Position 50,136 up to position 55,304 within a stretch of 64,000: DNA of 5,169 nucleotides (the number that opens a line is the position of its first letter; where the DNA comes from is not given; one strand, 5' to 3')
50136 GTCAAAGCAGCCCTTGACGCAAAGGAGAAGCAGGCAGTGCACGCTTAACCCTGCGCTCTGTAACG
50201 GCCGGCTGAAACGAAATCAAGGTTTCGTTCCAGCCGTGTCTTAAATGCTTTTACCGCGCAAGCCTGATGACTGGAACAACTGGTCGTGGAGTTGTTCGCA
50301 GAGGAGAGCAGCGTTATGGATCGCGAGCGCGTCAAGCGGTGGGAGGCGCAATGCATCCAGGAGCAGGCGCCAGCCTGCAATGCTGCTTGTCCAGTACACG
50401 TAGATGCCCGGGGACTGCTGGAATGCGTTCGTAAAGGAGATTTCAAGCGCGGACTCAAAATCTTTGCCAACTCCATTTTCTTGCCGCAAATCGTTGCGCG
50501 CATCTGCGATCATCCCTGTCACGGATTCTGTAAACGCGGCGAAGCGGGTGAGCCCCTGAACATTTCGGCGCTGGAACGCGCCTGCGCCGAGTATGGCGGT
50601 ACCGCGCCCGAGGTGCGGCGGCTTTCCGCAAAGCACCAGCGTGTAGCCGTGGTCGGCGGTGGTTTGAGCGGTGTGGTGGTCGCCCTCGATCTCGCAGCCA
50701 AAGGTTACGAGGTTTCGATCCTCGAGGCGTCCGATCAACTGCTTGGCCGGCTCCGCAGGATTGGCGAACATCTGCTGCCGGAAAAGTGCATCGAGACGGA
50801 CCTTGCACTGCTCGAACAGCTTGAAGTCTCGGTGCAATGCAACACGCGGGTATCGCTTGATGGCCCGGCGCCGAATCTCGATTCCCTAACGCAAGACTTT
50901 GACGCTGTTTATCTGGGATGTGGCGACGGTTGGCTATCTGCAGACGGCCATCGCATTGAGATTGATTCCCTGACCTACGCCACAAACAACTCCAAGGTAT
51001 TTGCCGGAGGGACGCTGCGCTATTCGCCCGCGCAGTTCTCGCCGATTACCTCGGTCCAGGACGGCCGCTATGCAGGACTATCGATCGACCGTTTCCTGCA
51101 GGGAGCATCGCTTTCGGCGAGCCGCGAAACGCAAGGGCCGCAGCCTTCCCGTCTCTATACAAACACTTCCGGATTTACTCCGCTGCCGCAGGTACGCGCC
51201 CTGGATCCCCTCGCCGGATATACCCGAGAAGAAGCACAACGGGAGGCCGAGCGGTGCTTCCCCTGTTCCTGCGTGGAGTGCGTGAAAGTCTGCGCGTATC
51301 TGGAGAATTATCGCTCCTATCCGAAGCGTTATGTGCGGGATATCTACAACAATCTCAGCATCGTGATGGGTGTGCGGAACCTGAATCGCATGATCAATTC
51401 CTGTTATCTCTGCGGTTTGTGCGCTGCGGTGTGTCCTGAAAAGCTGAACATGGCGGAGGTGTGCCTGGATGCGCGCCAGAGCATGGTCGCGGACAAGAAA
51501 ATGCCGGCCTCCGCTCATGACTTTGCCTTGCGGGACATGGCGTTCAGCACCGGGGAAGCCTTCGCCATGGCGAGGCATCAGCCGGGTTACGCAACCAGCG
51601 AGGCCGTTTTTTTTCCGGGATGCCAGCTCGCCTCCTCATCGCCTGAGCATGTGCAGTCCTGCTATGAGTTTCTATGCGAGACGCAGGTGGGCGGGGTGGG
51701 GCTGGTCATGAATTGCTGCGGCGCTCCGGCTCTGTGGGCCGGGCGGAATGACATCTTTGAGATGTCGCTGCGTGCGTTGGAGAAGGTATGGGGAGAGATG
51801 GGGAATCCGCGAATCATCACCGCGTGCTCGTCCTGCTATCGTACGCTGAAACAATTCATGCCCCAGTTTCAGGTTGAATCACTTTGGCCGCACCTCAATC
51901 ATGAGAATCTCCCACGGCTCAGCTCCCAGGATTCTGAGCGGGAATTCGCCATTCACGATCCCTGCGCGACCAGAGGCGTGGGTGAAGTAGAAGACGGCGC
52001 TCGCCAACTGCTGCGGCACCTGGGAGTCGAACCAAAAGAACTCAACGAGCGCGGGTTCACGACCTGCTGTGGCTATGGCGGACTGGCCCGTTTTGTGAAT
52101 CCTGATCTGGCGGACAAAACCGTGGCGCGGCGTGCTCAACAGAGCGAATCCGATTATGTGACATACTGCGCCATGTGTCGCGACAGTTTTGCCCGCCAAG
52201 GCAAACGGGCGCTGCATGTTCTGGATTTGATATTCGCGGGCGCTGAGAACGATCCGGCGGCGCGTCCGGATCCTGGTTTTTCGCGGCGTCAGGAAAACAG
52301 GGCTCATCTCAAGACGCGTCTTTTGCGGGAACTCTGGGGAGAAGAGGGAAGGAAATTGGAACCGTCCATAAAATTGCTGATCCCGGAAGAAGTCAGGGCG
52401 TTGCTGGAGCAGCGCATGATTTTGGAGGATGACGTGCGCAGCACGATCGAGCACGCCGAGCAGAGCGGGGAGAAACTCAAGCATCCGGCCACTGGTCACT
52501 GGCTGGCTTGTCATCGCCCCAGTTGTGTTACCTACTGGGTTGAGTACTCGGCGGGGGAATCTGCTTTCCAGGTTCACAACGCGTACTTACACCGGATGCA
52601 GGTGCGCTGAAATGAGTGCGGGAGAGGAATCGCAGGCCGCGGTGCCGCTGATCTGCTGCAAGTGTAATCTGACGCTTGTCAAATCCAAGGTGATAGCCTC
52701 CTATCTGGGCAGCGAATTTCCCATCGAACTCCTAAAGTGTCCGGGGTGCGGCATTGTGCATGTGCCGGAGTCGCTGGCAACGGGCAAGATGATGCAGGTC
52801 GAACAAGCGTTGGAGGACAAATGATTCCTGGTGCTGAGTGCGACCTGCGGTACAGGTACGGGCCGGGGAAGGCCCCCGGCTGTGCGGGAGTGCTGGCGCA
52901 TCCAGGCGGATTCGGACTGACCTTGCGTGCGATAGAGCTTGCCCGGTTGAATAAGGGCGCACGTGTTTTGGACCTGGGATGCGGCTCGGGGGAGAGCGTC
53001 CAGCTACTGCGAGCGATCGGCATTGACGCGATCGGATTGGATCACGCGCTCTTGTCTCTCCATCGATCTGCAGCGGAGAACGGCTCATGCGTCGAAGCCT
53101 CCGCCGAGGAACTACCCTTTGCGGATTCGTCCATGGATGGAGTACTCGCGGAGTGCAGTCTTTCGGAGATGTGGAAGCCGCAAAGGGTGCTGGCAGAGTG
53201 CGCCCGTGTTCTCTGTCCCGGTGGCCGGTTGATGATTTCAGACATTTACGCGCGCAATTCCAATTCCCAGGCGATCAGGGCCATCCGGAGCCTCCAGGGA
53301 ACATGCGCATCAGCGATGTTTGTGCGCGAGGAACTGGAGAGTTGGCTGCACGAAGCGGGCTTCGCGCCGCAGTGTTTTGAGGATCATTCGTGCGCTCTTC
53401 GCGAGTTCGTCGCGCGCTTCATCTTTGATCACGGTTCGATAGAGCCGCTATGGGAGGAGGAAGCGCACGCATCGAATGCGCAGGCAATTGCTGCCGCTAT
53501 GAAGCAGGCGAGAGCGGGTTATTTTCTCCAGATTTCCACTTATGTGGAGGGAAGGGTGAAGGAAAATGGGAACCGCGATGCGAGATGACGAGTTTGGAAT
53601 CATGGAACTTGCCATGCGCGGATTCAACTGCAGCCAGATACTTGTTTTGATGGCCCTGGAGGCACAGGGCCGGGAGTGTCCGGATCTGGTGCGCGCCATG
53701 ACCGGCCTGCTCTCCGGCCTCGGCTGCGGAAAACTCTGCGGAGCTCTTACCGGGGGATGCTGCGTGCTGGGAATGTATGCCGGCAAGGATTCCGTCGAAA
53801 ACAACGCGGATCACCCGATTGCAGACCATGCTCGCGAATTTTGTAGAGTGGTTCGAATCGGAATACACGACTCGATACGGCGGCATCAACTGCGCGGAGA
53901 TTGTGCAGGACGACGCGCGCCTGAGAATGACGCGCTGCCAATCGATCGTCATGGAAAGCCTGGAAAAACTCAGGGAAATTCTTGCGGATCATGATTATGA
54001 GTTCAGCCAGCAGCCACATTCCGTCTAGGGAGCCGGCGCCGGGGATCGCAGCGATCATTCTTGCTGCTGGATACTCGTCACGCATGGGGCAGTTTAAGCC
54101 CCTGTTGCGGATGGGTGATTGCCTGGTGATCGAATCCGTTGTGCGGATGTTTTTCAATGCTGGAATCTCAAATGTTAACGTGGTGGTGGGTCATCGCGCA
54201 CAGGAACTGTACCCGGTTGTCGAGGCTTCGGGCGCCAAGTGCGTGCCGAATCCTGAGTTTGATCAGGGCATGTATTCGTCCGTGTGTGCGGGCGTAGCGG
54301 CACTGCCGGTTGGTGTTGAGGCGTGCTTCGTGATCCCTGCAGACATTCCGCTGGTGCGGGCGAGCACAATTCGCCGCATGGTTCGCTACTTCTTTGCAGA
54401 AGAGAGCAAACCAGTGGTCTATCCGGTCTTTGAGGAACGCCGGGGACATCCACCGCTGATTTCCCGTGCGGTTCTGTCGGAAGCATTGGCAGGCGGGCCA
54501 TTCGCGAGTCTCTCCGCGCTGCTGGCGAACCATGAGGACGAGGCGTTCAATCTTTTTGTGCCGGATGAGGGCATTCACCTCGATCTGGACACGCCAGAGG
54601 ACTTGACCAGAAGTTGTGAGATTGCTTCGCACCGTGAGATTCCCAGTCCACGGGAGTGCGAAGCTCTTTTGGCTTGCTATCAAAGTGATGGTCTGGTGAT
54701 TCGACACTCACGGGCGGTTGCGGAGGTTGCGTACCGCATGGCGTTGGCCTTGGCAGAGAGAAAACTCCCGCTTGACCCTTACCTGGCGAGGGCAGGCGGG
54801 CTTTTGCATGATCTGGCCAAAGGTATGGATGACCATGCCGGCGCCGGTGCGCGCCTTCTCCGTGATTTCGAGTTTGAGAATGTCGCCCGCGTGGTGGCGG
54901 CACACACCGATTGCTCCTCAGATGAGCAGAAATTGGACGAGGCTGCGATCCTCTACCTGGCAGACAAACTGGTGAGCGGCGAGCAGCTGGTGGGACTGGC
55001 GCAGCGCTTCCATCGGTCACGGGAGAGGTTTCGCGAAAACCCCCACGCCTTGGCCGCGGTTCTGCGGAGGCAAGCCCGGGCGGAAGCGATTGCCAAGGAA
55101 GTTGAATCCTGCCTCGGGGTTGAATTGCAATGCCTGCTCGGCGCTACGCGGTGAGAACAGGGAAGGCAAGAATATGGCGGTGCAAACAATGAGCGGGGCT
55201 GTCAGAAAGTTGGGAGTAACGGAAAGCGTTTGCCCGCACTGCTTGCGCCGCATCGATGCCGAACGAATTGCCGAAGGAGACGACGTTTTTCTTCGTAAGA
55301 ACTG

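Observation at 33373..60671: Candidate 'aldehyde hydrogenlyase'-type supermodule: group 4 hydrogenase, Moco genes, sigma-54 activator and Mop operon in one 27-kb block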

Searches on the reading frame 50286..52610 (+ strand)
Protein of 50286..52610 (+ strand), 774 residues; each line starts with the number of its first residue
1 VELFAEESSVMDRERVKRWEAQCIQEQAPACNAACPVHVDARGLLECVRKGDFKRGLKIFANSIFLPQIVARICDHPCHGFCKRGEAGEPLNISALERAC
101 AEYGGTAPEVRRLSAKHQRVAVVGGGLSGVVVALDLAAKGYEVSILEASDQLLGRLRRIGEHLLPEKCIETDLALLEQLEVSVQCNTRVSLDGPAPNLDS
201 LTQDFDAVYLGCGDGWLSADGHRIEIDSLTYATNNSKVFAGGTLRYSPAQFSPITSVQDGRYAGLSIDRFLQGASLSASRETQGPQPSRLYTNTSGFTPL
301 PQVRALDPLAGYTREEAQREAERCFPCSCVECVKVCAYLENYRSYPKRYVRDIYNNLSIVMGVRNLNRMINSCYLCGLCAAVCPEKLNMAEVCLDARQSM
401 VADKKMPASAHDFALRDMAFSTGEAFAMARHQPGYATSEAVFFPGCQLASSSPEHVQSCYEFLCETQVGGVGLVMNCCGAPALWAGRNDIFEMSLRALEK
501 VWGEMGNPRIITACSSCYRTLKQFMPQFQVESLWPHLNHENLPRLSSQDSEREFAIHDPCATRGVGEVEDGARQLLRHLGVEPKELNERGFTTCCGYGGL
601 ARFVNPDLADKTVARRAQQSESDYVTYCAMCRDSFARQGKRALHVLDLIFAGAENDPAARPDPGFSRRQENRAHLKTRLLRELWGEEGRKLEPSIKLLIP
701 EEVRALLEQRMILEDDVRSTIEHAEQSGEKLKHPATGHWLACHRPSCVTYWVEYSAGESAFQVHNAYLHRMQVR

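Call 6: search_protein_families(library=pfam, proteins=[window:50286-52610:+])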
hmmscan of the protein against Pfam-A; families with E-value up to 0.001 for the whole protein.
window:50286-52610:+ (774 aa): 8 families
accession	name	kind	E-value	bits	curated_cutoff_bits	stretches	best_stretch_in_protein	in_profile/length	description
PF14691.11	Fer4_20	-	2.1e-20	73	25.8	2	4-103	5-107/113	Dihydroprymidine dehydrogenase domain II, 4Fe-4S cluster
PF02754.22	CCG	-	2.2e-12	47.3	20.6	2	441-522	2-85/85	Cysteine-rich domain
PF13534.11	Fer4_17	-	5e-12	46.6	22.2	1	323-388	1-61/61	4Fe-4S dicluster domain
PF07992.20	Pyr_redox_2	-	1.3e-07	31.8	26.1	1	109-189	132-206/291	Pyridine nucleotide-disulphide oxidoreductase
PF13183.11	Fer4_8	-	9.9e-07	29.7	27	1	320-386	1-67/68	4Fe-4S dicluster domain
PF00070.33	Pyr_redox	-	1e-05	26.4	22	1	119-153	1-35/82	Pyridine nucleotide-disulphide oxidoreductase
PF13450.12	NAD_binding_8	-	1.2e-05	25.9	21.9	1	122-158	1-37/68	NAD(P)-binding Rossmann-like domain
PF01266.30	DAO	-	2.3e-05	24.6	27.9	1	119-151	1-33/353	FAD dependent oxidoreductase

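Call 38: search_protein_families(library=ncbifam, proteins=[window:50286-52610:+], max_evalue=0.00001)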
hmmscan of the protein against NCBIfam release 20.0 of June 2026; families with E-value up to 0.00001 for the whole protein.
window:50286-52610:+ (774 aa): 23 families
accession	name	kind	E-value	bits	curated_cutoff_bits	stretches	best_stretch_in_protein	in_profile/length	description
NF045663.1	diclust_near_Sec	equivalog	1.3e-298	992.4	530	1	13-773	2-757/759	pyridine nucleotide-disulfide oxidoreductase/dicluster-binding protein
NF009410.0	PRK12771.1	subfamily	7.6e-46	156.8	516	2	13-213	32-232/566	NAD(P)-binding protein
NF009454.0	PRK12814.1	equivalog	9.5e-36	123.4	916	1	6-213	79-287/657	putative NADPH-dependent glutamate synthase small subunit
TIGR01316.1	gltA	equivalog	5.9e-33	114.3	471.75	1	22-215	30-229/449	NADPH-dependent glutamate synthase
NF009414.0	PRK12778.1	equivalog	3.9e-32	111.4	1103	1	20-215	328-528/752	bifunctional dihydroorotate dehydrogenase B NAD binding subunit/NADPH-dependent glutamate synthase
NF010590.0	PRK13984.1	equivalog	2.6e-29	101.8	946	1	12-213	181-382/611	putative oxidoreductase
TIGR03315.1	Se_ygfK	equivalog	2.6e-23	81.5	835.3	1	30-213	446-630/1012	putative selenate reductase subunit YgfK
TIGR01318.1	gltD_gamma_fam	subfamily_domain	1.8e-21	76.3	482.95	1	7-214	26-236/467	glutamate synthase, small subunit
NF009413.0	PRK12775.1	equivalog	2.3e-21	75.4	1895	1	21-233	331-546/1006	putative trifunctional 2-polyprenylphenol hydroxylase/glutamate synthase subunit beta/ferritin domain-containing protein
TIGR01317.1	GOGAT_sm_gam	subfamily_domain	2.7e-20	72.7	447.7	1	4-213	25-237/485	glutamate synthase small subunit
NF004898.0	PRK06259.1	equivalog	2.6e-17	62.7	385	1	329-633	139-465/488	fumarate reductase (CoM/CoB) subunit TfrB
NF045670.1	quin_L_LdhH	equivalog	4e-15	55.1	800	1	433-620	462-666/706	L-lactate dehydrogenase (quinone) large subunit LdhH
NF009408.0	PRK12769.1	equivalog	1.4e-14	53.2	1003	1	13-213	217-421/659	formate-dependent uric acid utilization protein AegA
NF009451.0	PRK12809.1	equivalog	9.7e-12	43.9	1154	1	27-218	215-410/639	formate-dependent uric acid utilization protein YgfT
NF009415.0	PRK12779.1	equivalog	9.8e-12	43.6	1519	1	25-214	205-402/944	putative bifunctional glutamate synthase subunit beta/2-polyprenylphenol hydroxylase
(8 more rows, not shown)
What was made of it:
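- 50286..52610 (+): Fe-S flavoprotein partner: an NfnB/GltD-like N-terminus (2x[4Fe-4S] plus a FAD-binding part) fused to an HdrD-like CCG domain. NCBIfam NF045663 at 992 bits (call 38); Pfam Fer4_20, Pyr_redox_2 (partial), Fer4_17 and CCG (call 6).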

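Call 82: search_solved_structures(query=window:50286-52610:+, max_evalue=0.001)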
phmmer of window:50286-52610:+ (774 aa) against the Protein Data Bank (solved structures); distinct sequences matched with E-value up to 0.001: 9.
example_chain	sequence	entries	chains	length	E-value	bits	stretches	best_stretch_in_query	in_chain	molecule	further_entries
8oh5_C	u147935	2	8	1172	3.5e-31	111.2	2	28-219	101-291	Formate dehydrogenase-O, major subunit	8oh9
9n5u_A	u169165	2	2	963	3.8e-31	111.1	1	30-219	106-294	NfnA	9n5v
9bov_A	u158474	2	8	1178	9.7e-29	103.2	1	28-218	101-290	Molybdopterin oxidoreductase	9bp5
5jca_L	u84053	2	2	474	6.4e-24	87.2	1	21-215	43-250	NADH-dependent Ferredoxin:NADP Oxidoreductase (NfnI) subunit alpha | NADH-dependent Ferredoxin:NADP Oxidoreductase subunit alpha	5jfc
5vj7_A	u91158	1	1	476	5.5e-23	84.1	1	21-216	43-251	Oxidoreductase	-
4ylf_B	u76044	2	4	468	3e-22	81.7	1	21-216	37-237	Dihydropyrimidine dehydrogenase subunit A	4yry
7mfm_I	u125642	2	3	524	2.5e-14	55.5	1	10-213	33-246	Glutamate synthase (NADPH) small chain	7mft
2vdc_G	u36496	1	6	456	4.9e-10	41.3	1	4-244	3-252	GLUTAMATE SYNTHASE [NADPH] SMALL CHAIN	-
6s6s_G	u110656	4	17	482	5.1e-10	41.3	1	4-244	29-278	Glutamate synthase [NADPH] small chain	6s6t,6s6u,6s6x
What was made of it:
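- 50286..52610 (+): Only residues ~21-219 match NfnB-type modules 8oh5_C, 9n5u_A, 5jca_L and 4ylf_B (call 82).
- The partner protein's N-terminus matches the ferredoxin-facing [4Fe-4S]2/FAD module of NfnB-type enzymes (call 82).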

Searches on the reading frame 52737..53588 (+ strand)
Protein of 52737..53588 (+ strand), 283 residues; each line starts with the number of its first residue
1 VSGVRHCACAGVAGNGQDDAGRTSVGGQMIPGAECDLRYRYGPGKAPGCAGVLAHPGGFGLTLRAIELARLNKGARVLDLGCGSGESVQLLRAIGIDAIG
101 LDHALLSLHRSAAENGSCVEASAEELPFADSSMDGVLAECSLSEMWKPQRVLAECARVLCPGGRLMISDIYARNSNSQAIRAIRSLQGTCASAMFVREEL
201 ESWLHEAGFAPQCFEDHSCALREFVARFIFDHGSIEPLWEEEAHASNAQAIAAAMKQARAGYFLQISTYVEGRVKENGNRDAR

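Call 6: search_protein_families(library=pfam, proteins=[window:52737-53588:+])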
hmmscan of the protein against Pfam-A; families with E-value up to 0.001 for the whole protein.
window:52737-53588:+ (283 aa): 9 families
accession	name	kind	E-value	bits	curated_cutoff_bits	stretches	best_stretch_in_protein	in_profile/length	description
PF08241.18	Methyltransf_11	-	3.2e-18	66.6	21.2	1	78-167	1-95/95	Methyltransferase domain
PF13649.12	Methyltransf_25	-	7.1e-14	52.7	27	1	77-163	1-97/97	Methyltransferase domain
PF13489.12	Methyltransf_23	-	2.9e-13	50.3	27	1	68-210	17-160/164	Methyltransferase domain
PF13847.12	Methyltransf_31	-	3.7e-13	49.8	27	1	72-206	2-143/145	Methyltransferase domain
PF07021.18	MetW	-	5.5e-09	36.4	21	1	71-158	11-101/193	Methionine biosynthesis protein MetW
PF01209.24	Ubie_methyltran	-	1.3e-07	31.7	20.1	1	71-168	45-152/233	ubiE/COQ5 methyltransferase family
PF08242.18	Methyltransf_12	-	1.6e-07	32.4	30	1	78-165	1-98/98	Methyltransferase domain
PF05148.21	Methyltransf_8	-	5.1e-05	23.7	27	1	72-185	71-175/219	Hypothetical methyltransferase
PF20922.3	Anamorsin_N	-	8.3e-05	22.8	27.1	1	127-187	46-108/163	Anamorsin, N-terminal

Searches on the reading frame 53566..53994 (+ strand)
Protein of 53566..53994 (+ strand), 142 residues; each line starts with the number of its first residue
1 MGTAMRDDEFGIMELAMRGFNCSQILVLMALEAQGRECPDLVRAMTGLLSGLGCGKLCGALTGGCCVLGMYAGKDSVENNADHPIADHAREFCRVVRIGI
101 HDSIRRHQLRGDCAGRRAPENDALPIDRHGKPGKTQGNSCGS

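Call 6: search_protein_families(library=pfam, proteins=[window:53566-53994:+])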
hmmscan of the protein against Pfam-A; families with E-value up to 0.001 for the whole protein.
window:53566-53994:+ (142 aa): 1 family
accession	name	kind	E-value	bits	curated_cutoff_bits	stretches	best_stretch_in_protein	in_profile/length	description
PF09719.15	C_GCAxxG_C_C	-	1.2e-15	58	27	1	20-93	1-72/118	Putative redox-active protein (C_GCAxxG_C_C)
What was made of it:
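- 53566..53994 (+): C_GCAxxG_C_C putative redox protein. Pfam PF09719 (call 6).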

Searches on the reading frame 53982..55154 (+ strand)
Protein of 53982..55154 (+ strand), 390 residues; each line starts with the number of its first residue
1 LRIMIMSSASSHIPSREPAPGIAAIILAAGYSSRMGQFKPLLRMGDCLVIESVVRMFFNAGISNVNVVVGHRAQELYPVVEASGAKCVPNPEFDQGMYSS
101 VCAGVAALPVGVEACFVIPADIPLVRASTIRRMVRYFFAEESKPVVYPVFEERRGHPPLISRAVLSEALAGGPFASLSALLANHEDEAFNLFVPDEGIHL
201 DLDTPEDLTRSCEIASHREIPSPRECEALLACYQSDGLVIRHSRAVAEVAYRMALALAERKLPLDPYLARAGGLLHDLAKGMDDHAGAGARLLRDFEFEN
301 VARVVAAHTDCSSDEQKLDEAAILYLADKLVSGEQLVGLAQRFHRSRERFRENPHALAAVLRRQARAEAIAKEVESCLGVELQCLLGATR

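Call 6: search_protein_families(library=pfam, proteins=[window:53982-55154:+])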
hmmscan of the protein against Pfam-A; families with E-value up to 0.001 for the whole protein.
window:53982-55154:+ (390 aa): 2 families
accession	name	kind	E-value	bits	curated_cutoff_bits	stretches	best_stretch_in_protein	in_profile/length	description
PF12804.13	NTP_transf_3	-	2.3e-34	119.4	27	1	24-183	1-156/160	MobA-like NTP transferase domain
PF01966.28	HD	-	2.8e-14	53.8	22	1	239-330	1-113/116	HD domain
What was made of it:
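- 53982..55154 (+): MobA/MocA-like nucleotidyltransferase fused to an HD domain (candidate molybdopterin cytidylyltransferase). Pfam NTP_transf_3 + HD (call 6).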
